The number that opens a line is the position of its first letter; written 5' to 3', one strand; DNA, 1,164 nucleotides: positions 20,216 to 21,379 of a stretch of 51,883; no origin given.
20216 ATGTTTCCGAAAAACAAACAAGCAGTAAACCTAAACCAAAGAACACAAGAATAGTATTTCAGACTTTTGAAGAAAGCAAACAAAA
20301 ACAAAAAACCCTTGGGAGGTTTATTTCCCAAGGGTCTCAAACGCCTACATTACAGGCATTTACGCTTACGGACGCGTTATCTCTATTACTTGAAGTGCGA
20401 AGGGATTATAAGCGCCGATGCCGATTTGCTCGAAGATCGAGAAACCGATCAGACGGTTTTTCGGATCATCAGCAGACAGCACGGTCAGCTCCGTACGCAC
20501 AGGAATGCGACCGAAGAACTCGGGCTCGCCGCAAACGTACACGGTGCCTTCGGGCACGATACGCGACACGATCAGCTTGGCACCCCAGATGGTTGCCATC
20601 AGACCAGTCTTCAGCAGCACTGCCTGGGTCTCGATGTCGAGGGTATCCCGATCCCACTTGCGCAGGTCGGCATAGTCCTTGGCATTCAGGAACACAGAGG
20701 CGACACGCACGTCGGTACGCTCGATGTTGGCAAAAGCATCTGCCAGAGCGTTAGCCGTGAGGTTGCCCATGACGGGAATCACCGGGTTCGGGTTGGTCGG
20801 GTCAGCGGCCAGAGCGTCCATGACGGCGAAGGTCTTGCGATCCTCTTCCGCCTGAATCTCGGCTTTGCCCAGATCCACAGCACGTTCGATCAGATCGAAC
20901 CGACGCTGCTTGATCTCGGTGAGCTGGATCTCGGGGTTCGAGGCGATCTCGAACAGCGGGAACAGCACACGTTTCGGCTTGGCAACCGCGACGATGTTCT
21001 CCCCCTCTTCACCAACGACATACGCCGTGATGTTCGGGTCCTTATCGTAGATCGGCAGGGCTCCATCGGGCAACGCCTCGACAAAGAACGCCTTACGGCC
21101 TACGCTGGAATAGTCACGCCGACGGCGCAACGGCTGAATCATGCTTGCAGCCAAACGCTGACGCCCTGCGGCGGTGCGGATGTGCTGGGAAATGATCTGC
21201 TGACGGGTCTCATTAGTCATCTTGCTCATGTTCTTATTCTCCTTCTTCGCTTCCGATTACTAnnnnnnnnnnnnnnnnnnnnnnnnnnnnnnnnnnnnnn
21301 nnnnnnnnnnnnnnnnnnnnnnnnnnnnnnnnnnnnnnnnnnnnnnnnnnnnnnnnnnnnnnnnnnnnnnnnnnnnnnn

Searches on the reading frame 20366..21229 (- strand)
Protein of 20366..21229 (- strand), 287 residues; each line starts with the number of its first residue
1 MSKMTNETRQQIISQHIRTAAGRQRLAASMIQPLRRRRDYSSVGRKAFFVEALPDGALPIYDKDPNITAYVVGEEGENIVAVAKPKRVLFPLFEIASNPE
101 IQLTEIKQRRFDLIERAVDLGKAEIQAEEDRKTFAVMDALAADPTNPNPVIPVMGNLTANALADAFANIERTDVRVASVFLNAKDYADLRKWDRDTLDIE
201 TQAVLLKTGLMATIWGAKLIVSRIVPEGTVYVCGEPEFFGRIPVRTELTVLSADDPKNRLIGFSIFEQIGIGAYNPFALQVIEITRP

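Call 23: find_related_loci(query=A2, collection=viral_contigs, flank=6000)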
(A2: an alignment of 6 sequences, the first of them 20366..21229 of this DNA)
Query A2 (287 aa) in viral_contigs; peptide patterns used: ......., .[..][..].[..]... (x = any residue, [..] = any of these).
597 stretches matched a pattern (row limit reached: there are more); 552 encode a relative of the query (tblastn E <= 1e-3); the best 80 are kept; 80 distinct loci.
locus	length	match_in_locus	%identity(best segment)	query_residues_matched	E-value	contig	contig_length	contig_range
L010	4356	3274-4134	100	1-287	0e+0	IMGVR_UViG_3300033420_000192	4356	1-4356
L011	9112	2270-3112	94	6-286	2e-180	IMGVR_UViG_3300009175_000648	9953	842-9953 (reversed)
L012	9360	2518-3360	94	6-286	2e-180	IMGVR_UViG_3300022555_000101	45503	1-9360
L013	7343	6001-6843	94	6-286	5e-180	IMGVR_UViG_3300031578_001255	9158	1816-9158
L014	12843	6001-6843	93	6-286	4e-179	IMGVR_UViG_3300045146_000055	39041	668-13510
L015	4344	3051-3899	93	4-286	0e+0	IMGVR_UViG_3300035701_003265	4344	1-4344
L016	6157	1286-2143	92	1-286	0e+0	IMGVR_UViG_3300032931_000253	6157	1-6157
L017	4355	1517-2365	93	4-286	0e+0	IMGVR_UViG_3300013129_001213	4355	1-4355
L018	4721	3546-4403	91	1-286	0e+0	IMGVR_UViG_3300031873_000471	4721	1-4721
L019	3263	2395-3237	94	6-286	0e+0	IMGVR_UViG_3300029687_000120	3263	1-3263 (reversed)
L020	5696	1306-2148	94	6-286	0e+0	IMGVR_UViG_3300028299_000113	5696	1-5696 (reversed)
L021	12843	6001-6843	93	6-286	2e-178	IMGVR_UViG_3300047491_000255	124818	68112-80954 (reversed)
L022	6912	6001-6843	93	6-286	5e-178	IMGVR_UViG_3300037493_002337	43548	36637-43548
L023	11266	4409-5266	90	1-286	1e-177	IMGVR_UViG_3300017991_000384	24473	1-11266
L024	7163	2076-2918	93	6-286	4e-178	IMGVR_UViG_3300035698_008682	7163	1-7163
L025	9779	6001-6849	92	4-286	1e-177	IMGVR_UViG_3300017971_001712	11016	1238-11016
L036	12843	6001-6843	90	6-286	3e-176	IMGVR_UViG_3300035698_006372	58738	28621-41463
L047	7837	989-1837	91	4-286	1e-169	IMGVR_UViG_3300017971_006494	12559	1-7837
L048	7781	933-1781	86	4-286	5e-169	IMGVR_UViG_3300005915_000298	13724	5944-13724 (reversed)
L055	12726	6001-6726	92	45-286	3e-150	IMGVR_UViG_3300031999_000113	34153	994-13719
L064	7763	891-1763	69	1-286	1e-134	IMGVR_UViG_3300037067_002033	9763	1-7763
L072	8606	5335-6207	68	1-286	1e-133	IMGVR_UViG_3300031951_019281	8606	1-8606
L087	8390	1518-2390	67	1-286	5e-132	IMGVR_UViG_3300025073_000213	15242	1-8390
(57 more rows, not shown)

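Call 29: search_dna_similar(query=window:20366-21229:-, collection=phages, mode=protein, max_rows=15)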
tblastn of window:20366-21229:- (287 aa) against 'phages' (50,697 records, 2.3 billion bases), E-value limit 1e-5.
Records with a match: 231; places in all: 231; records where one place covers at least 80% of the query: 231.
Best place of each record, by identity: 60-80% 1; <60% 230.
By first word of the organism name: Mycobacterium 209; Gordonia 9; Rhodococcus 4; Bacillus 2; Erwinia 2; uncultured 1; Tunturiibacter 1; Mycolicibacterium 1; Virus 1; Eggerthella 1.
By host as written in the record: Mycobacterium smegmatis mc2 155 159; Mycobacterium smegmatis mc#155 26; Mycobacterium sp. 7; - 6; Gordonia terrae 3612 6; Mycobacterium smegmatis mc2155 4; Gordonia terrae CAG3 3; Mycobacterium smegmatius mc2 155 3; and 11 more.
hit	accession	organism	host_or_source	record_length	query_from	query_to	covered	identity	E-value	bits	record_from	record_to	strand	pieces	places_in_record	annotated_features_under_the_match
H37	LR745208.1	uncultured phage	metagenomic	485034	1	286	100%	67.7%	5e-127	403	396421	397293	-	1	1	record has no annotation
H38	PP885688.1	Tunturiibacter phage Tunturi_5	Tunturiibacter psychrotolerans X4BP1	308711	2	286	99%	49.0%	5e-81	271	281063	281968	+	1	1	major head protein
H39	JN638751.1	Bacillus phage G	Bacillus megaterium str. ATCC 43725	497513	1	284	99%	38.4%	3e-63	220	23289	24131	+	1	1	27: gp27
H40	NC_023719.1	Bacillus phage G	Bacillus megaterium str. ATCC 43725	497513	1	284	99%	38.4%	3e-63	220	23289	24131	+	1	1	27: major head protein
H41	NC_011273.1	Mycobacterium phage Myrna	Mycobacterium smegmatis str. MC2 155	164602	3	282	98%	26.4%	2e-17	87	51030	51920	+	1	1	99: major head protein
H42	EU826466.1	Mycobacterium phage Myrna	Mycobacterium sp.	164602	3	282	98%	26.4%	2e-17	87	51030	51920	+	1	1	99: hypothetical protein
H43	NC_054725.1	Gordonia phage Skog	Gordonia terrae 3612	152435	3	279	97%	26.5%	4e-16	84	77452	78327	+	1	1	160: major head protein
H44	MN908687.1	Gordonia phage Skog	Gordonia terrae 3612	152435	3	279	97%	26.5%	4e-16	84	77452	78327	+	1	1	160: major capsid protein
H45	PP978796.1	Gordonia phage CherryTomatoes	Gordonia terrae CAG3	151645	10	276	93%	27.1%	8e-18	89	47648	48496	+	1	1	96: major capsid protein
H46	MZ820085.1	Mycobacterium phage ScoobyDoobyDoo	Mycobacterium smegmatis mc2 155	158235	3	282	98%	25.8%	3e-17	87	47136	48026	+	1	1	92: major capsid protein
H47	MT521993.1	Gordonia phage RedWattleHog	Gordonia terrae 3612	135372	7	282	96%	26.0%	2e-15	82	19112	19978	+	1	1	15: major capsid protein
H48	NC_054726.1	Gordonia phage Stormageddon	Gordonia terrae CAG3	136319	7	282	96%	26.0%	2e-15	82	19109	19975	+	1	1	15: major head protein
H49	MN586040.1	Gordonia phage Stormageddon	Gordonia terrae CAG3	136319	7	282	96%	26.0%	2e-15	82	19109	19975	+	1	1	15: major capsid protein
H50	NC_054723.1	Gordonia phage Pupper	Gordonia terrae 3612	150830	10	276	93%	26.8%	1e-17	89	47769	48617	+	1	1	96: major head protein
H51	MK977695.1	Gordonia phage Pupper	Gordonia terrae 3612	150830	10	276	93%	26.8%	1e-17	89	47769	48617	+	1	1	96: major capsid protein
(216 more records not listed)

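Call 36: search_protein_families(library=pfam, proteins=[L016:2218-4680:+, L020:2281-4506:+, L021:7157-8761:+, L023:5903-7915:+, L025:6965-8503:+, L036:6978-9242:+, L047:1943-3424:+, L048:1980-4271:+, L055:6826-8898:+, L072:6332-8554:+], max_evalue=0.01)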
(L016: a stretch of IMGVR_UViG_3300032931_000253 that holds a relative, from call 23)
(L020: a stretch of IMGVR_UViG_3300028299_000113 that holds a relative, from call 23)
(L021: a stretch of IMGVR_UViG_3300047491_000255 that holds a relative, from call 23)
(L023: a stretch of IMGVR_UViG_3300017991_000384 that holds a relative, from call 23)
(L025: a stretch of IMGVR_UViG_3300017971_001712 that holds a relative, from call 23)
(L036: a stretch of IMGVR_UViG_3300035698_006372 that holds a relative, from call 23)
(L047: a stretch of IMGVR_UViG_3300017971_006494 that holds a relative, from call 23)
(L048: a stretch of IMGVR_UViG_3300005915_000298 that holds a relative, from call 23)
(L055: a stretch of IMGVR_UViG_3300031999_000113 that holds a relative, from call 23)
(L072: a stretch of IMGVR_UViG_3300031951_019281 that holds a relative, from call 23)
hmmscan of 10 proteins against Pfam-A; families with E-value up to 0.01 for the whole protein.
L016:2218-4680:+ (820 aa): 0 families

L020:2281-4506:+ (741 aa): 3 families
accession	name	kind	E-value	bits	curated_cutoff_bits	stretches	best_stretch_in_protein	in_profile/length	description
PF05443.17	ROS_MUCR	-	1.2e-16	61.3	25.4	1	8-42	63-98/123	ROS/MUCR transcriptional regulator protein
PF24308.1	DUF7487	-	6.9e-07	29.8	27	1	250-306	61-117/220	Family of unknown function (DUF7487)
PF05605.18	zf-Di19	-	0.0012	19.4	27.5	0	625-647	31-54/54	Drought induced 19 protein (Di19), zinc-binding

L021:7157-8761:+ (534 aa): 4 families
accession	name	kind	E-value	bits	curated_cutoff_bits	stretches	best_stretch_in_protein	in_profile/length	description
PF00270.35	DEAD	-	5.3e-25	88.5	26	1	69-231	2-165/167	DEAD/DEAH box helicase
PF00271.37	Helicase_C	-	2.3e-19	70.1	23.5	1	277-377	8-110/110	Helicase conserved C-terminal domain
PF16124.10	RecQ_Zn_bind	-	7.7e-11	43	25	1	489-533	21-66/66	RecQ zinc-binding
PF04851.21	ResIII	-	6.5e-08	33.1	22.5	1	67-226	4-162/164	Type III restriction enzyme, res subunit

L023:5903-7915:+ (670 aa): 1 family
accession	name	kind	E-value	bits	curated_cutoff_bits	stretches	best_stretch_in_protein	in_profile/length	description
PF13597.11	NRDD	-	1.8e-89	301.3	26.2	1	93-648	11-562/562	Anaerobic ribonucleoside-triphosphate reductase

L025:6965-8503:+ (512 aa): 4 families
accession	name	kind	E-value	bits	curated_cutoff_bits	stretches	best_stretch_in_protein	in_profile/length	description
PF00270.35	DEAD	-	8.7e-25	87.8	26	1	49-212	1-165/167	DEAD/DEAH box helicase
PF00271.37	Helicase_C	-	9.8e-19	68.1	23.5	1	260-358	11-110/110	Helicase conserved C-terminal domain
PF16124.10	RecQ_Zn_bind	-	1.7e-11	45.1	25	1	468-511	21-65/66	RecQ zinc-binding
PF04851.21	ResIII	-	3.2e-08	34.1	22.5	1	46-207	2-162/164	Type III restriction enzyme, res subunit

L036:6978-9242:+ (754 aa): 3 families
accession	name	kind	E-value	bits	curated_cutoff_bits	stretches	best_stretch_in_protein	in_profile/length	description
PF05443.17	ROS_MUCR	-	1.3e-06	28.9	25.4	0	523-557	62-96/123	ROS/MUCR transcriptional regulator protein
PF01555.25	N6_N4_Mtase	-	0.00012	22.5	26.7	0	416-478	2-58/221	DNA methylase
PF03602.21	Cons_hypoth95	-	0.0039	17.3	24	1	337-429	35-128/182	Conserved hypothetical protein 95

L047:1943-3424:+ (493 aa): 2 families
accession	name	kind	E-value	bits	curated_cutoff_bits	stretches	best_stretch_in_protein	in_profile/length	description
PF05443.17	ROS_MUCR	-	2.1e-17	63.7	25.4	2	123-174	60-114/123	ROS/MUCR transcriptional regulator protein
PF24308.1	DUF7487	-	4.9e-07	30.3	27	1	280-334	65-119/220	Family of unknown function (DUF7487)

L048:1980-4271:+ (763 aa): 2 families
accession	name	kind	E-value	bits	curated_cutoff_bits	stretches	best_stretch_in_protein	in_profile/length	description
PF05443.17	ROS_MUCR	-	0.00017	22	25.4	0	545-578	63-96/123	ROS/MUCR transcriptional regulator protein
PF00096.32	zf-C2H2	-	0.0047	17.7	25.2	0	659-677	3-23/23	Zinc finger, C2H2 type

L055:6826-8898:+ (690 aa): 2 families
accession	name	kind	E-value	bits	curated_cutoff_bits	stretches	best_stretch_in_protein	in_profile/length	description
PF05443.17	ROS_MUCR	-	1.6e-16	60.9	25.4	2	46-94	63-115/123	ROS/MUCR transcriptional regulator protein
PF24308.1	DUF7487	-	2.8e-09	37.7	27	1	200-262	61-123/220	Family of unknown function (DUF7487)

L072:6332-8554:+ (740 aa): 1 family
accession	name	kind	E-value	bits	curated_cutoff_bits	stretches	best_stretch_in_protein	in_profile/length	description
PF01555.25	N6_N4_Mtase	-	0.001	19.5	26.7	0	632-704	2-68/221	DNA methylase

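Call 55: search_protein_families(library=phrogs, proteins=[window:20366-21229:-, L020:2281-4506:+, L087:2525-3475:+], max_evalue=0.001)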
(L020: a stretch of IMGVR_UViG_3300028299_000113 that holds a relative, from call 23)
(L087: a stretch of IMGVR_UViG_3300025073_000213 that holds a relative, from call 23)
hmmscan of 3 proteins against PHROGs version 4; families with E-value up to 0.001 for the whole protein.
window:20366-21229:- (287 aa): 3 families
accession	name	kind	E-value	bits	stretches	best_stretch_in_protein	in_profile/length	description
phrog_2522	-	head and packaging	4.6e-56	191.2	1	3-278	37-311/318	major head protein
phrog_544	-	head and packaging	1e-06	29.4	1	158-239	147-224/282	major head protein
phrog_1650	-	head and packaging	0.00031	21.2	1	106-235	111-249/300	major head protein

L020:2281-4506:+ (741 aa): 5 families
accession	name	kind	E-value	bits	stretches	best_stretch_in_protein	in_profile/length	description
phrog_22215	-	unknown function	4.4e-11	44.1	0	200-254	2-55/324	-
phrog_3339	-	DNA, RNA and nucleotide metabolism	5.5e-09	36.6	1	163-446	71-348/536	homing endonuclease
phrog_12058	-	unknown function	1e-05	25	1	692-737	481-526/768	-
phrog_8446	-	DNA, RNA and nucleotide metabolism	0.00018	22.3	1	685-740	50-105/211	HNH endonuclease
phrog_7545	-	DNA, RNA and nucleotide metabolism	0.00023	22.4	1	695-740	6-51/160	HNH endonuclease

L087:2525-3475:+ (316 aa): 2 families
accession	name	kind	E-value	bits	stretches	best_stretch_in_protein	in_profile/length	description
phrog_11023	-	DNA, RNA and nucleotide metabolism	3e-17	64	1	65-252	5-181/185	homing endonuclease with LAGLIDADG motif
phrog_8446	-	DNA, RNA and nucleotide metabolism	0.00031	21.5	0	8-86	60-109/211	HNH endonuclease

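Call 64: get_annotated_region(hit=H38, flank=4000)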
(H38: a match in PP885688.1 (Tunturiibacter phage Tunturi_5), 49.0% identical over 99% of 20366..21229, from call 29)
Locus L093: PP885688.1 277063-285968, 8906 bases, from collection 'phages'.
description: Tunturiibacter phage Tunturi_5, complete genome.
organism: Tunturiibacter phage Tunturi_5 (NCBI taxid 3378199)
taxonomy: Viruses; Duplodnaviria; Heunggongvirae; Uroviricota; Caudoviricetes
host: Tunturiibacter psychrotolerans X4BP1; source: soil; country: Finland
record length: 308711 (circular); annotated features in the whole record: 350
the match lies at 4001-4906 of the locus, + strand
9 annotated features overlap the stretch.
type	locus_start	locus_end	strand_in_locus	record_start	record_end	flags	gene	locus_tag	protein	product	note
CDS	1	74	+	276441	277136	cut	-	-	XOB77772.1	virion structural protein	ORF329; gp329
CDS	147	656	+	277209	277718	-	-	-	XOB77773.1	hypothetical protein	ORF330; gp330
CDS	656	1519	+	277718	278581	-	-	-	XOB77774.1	head maturation protease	ORF331; gp331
CDS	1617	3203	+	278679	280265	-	-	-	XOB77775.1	hypothetical protein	ORF332; gp332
CDS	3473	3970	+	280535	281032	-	-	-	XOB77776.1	tail fiber protein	ORF333; gp333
CDS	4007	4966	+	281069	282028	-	-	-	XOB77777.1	major head protein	ORF334; gp334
CDS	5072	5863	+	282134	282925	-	-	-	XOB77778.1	hypothetical protein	ORF335; gp335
CDS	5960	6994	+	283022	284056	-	-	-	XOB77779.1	tail protein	ORF336; gp336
CDS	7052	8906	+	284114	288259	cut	-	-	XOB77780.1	tail fiber protein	ORF337; gp337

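Call 65: get_annotated_region(hit=H40, flank=4000)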
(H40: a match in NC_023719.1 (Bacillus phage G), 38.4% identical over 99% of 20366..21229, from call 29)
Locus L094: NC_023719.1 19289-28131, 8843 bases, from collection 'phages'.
description: Bacillus phage G, complete genome.
organism: Bacillus phage G (NCBI taxid 2884420)
taxonomy: Viruses; Duplodnaviria; Heunggongvirae; Uroviricota; Caudoviricetes; Donellivirus; Donellivirus gee
host: Bacillus megaterium str. ATCC 43725; source: soil; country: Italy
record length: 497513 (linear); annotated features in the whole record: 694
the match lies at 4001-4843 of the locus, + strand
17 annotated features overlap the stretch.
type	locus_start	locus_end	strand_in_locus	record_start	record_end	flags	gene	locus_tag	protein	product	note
CDS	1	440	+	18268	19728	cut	21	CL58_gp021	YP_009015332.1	gp21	-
CDS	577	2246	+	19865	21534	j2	23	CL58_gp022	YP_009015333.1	endolysin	-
CDS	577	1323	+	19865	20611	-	22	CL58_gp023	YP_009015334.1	endolysin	-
CDS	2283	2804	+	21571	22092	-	24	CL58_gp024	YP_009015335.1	gp24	-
CDS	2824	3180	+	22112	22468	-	25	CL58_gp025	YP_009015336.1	gp25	-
CDS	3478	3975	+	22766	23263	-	26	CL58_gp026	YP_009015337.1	gp26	capsid decoration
CDS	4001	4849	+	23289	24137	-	27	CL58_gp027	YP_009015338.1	major head protein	major capsid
CDS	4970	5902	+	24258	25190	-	28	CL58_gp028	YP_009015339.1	gp28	-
CDS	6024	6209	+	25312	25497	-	29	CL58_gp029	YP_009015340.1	gp29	-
CDS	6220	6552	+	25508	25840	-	30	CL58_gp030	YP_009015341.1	gp30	-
CDS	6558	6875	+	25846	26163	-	31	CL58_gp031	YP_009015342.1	gp31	-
CDS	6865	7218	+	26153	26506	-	32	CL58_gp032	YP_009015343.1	gp32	-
CDS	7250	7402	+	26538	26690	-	33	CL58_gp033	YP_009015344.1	gp33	-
CDS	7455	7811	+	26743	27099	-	34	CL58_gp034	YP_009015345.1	gp34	-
CDS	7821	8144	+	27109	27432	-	35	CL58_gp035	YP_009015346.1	gp35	-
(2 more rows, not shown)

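Call 71: search_protein_families(library=phrogs, proteins=[L036:6978-9242:+, L048:1980-4271:+, L064:4570-6711:+, L072:6332-8554:+, L047:1943-3424:+, L055:6826-8898:+], max_evalue=0.001)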
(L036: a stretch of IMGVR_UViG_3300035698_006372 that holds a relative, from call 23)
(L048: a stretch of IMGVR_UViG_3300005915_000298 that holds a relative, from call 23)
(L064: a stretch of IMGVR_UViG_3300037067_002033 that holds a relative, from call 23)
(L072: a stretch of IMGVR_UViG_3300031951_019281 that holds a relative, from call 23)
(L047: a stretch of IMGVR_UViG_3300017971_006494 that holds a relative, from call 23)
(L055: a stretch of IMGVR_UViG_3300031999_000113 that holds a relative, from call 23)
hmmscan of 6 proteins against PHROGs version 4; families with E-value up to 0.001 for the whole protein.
L036:6978-9242:+ (754 aa): 6 families
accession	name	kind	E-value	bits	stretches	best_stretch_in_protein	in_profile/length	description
phrog_12517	-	unknown function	6.8e-15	56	1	324-436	85-200/316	-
phrog_498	-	other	8.9e-09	35.4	1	394-426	202-234/633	DNA methyltransferase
phrog_22215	-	unknown function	2e-08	35.4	1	525-567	3-45/324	-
phrog_12058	-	unknown function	3e-07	30.1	1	701-751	574-624/768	-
phrog_7545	-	DNA, RNA and nucleotide metabolism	5.3e-05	24.5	1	704-750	3-49/160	HNH endonuclease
phrog_67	-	other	0.00042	20.5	0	413-444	141-167/743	DNA methyltransferase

L048:1980-4271:+ (763 aa): 4 families
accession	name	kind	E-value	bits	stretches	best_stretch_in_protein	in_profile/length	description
phrog_12517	-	unknown function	6.7e-11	42.9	1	306-441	81-211/316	-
phrog_22215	-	unknown function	9.8e-06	26.5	0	546-609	3-71/324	-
phrog_498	-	other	0.0003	20.4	0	371-442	436-508/633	DNA methyltransferase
phrog_18146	-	other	0.00086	19.3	0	309-362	47-100/452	DNA methyltransferase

L064:4570-6711:+ (713 aa): 2 families
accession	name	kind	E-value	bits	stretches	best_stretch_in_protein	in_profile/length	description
phrog_12517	-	unknown function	1e-13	52.1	1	477-685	46-261/316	-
phrog_18146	-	other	0.00011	22.2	1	501-563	35-98/452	DNA methyltransferase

L072:6332-8554:+ (740 aa): 3 families
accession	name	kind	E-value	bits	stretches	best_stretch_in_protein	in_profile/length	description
phrog_12517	-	unknown function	1.6e-08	35.1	1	525-703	72-253/316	-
phrog_67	-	other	3e-06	27.6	0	631-739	143-244/743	DNA methyltransferase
phrog_18146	-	other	0.00062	19.8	0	531-587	41-98/452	DNA methyltransferase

L047:1943-3424:+ (493 aa): 3 families
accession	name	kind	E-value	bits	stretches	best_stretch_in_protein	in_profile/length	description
phrog_22215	-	unknown function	7.8e-18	66.2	2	34-93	3-63/324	-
phrog_3339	-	DNA, RNA and nucleotide metabolism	2.8e-08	34.3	1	270-332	125-187/536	homing endonuclease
phrog_12131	-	DNA, RNA and nucleotide metabolism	0.00085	19.5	0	282-330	104-152/313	homing endonuclease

L055:6826-8898:+ (690 aa): 5 families
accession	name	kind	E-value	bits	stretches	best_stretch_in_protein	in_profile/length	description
phrog_22215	-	unknown function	3.2e-09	38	0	48-95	4-52/324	-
phrog_3339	-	DNA, RNA and nucleotide metabolism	3.5e-08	34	1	101-257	109-188/536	homing endonuclease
phrog_12058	-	unknown function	1.1e-07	31.6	1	637-686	575-624/768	-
phrog_12131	-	DNA, RNA and nucleotide metabolism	7.4e-05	23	1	206-254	127-175/313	homing endonuclease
phrog_7545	-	DNA, RNA and nucleotide metabolism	0.00023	22.4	1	642-685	6-49/160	HNH endonuclease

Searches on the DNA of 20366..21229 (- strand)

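Call 82: search_rna_families(source=L055, start=3400, end=6200, threshold=evalue, max_evalue=0.1)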
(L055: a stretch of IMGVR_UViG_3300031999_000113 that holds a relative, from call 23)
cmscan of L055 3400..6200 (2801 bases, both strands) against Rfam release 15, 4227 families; matches with E-value up to 0.1: 2.
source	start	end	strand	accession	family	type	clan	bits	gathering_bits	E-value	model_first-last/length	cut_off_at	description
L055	4939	5934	+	RF00028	Intron_gpI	Intron;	-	34.2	50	2.4e-06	1-253/253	no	Group I catalytic intron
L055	4155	4218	+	RF02757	Erse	Gene; sRNA;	-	16.8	138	0.073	12-75/252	no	Erse small RNA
